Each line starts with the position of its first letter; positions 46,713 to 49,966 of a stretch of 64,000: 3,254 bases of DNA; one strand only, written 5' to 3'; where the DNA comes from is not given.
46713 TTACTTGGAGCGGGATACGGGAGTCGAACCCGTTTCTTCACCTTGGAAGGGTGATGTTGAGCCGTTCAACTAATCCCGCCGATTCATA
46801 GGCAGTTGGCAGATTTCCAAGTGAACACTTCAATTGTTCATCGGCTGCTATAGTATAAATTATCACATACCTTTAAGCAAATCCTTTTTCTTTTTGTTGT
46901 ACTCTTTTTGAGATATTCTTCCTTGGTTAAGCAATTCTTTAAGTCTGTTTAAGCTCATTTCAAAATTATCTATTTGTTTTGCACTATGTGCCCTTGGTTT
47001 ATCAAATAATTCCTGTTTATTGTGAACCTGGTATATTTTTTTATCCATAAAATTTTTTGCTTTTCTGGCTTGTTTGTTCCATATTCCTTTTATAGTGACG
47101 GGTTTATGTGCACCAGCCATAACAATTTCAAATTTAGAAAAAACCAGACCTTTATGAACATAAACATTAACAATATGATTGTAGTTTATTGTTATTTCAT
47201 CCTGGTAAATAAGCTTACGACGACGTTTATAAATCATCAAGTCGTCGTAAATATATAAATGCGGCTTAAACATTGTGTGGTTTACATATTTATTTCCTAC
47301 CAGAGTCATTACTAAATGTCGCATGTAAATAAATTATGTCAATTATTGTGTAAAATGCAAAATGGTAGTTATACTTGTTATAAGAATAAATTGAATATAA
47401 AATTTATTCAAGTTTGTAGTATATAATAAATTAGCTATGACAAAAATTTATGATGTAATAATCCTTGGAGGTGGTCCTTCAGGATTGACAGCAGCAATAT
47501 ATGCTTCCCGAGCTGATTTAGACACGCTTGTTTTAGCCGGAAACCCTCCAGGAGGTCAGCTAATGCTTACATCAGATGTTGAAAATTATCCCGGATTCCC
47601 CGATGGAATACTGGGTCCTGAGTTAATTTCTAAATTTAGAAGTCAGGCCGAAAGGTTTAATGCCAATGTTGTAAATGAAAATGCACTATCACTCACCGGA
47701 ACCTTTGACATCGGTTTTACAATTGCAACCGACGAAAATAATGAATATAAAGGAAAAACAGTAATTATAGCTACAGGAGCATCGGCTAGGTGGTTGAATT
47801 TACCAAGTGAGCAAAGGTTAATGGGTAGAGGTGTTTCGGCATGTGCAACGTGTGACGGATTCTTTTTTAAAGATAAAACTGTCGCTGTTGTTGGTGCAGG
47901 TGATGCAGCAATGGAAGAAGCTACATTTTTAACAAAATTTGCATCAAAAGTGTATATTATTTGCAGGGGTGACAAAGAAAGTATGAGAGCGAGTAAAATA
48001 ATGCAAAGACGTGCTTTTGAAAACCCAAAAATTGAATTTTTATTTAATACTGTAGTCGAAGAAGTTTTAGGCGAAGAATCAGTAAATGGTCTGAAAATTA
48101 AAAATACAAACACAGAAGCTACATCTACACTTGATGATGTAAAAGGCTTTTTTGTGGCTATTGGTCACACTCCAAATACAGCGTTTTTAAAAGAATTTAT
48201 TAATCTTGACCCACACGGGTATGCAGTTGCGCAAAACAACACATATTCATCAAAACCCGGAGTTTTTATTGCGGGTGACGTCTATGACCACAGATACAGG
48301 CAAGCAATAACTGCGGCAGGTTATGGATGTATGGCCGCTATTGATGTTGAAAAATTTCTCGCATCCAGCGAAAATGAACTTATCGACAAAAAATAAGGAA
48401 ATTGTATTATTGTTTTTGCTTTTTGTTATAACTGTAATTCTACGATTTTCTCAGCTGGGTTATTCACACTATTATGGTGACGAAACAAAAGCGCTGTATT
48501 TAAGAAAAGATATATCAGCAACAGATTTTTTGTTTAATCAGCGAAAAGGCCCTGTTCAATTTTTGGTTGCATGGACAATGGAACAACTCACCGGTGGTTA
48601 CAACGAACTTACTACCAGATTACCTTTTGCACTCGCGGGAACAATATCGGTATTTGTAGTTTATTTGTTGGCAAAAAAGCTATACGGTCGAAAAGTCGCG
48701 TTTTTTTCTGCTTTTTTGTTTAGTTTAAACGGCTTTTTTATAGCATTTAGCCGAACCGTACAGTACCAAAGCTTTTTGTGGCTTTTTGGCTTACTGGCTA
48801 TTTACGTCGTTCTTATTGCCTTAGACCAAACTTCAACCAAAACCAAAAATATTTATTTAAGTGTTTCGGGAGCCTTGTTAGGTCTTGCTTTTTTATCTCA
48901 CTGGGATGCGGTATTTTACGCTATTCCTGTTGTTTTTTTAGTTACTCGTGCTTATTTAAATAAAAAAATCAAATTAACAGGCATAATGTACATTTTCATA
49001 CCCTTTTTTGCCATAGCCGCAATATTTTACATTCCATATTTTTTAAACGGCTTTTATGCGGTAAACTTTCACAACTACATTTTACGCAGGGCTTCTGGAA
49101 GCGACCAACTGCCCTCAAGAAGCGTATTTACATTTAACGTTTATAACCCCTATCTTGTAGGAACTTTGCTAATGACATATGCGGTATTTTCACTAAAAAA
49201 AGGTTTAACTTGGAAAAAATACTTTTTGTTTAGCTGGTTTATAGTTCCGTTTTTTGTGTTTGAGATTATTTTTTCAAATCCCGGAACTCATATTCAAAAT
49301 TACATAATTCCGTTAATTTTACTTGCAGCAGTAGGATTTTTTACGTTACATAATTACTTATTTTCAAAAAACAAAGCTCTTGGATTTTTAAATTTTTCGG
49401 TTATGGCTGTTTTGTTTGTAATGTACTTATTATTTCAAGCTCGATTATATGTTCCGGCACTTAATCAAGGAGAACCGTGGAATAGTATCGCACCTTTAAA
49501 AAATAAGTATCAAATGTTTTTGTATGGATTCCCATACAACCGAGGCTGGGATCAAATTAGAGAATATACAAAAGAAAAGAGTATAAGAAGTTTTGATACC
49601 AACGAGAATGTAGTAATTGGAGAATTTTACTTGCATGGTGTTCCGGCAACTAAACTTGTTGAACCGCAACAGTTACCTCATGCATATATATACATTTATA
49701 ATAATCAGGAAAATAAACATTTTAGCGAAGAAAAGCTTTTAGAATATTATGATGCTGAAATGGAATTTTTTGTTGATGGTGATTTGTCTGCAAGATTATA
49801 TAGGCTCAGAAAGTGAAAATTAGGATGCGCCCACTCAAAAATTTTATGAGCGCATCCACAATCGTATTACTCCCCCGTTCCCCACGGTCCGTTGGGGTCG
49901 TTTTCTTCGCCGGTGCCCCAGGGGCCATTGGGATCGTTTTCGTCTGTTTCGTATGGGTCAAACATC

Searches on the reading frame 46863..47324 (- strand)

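Call 77: search_protein_families(library=pfam, proteins=[window:46863-47324:-], max_evalue=0.01)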
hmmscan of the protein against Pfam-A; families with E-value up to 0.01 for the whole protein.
window:46863-47324:- (153 aa): 4 families
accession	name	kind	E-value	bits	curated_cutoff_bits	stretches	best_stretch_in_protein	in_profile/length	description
PF09851.14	SHOCT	-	6.5e-05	23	27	1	125-150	3-28/28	Short C-terminal domain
PF20612.3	SHOCT_2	-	0.00027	21.5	24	1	120-149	11-40/53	SHOCT domain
PF14470.12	bPH_3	-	0.00055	20.8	23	1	40-92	42-92/95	Bacterial PH domain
PF06464.16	DMAP_binding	-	0.006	17.8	27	1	124-151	12-39/111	DMAP1-binding Domain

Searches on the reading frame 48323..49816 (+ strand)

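Call 74: search_protein_families(library=pfam, proteins=[window:48323-49816:+], max_evalue=0.00001)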
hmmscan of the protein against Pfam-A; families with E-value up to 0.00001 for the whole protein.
window:48323-49816:+ (497 aa): 2 families
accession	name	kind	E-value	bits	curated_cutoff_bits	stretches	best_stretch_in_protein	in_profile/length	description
PF13231.12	PMT_2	-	6.3e-17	62.7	26.1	1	75-228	2-154/160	Dolichyl-phosphate-mannose-protein mannosyltransferase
PF02366.24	PMT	-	3.2e-12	47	22.7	1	87-252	74-244/245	Dolichyl-phosphate-mannose-protein mannosyltransferase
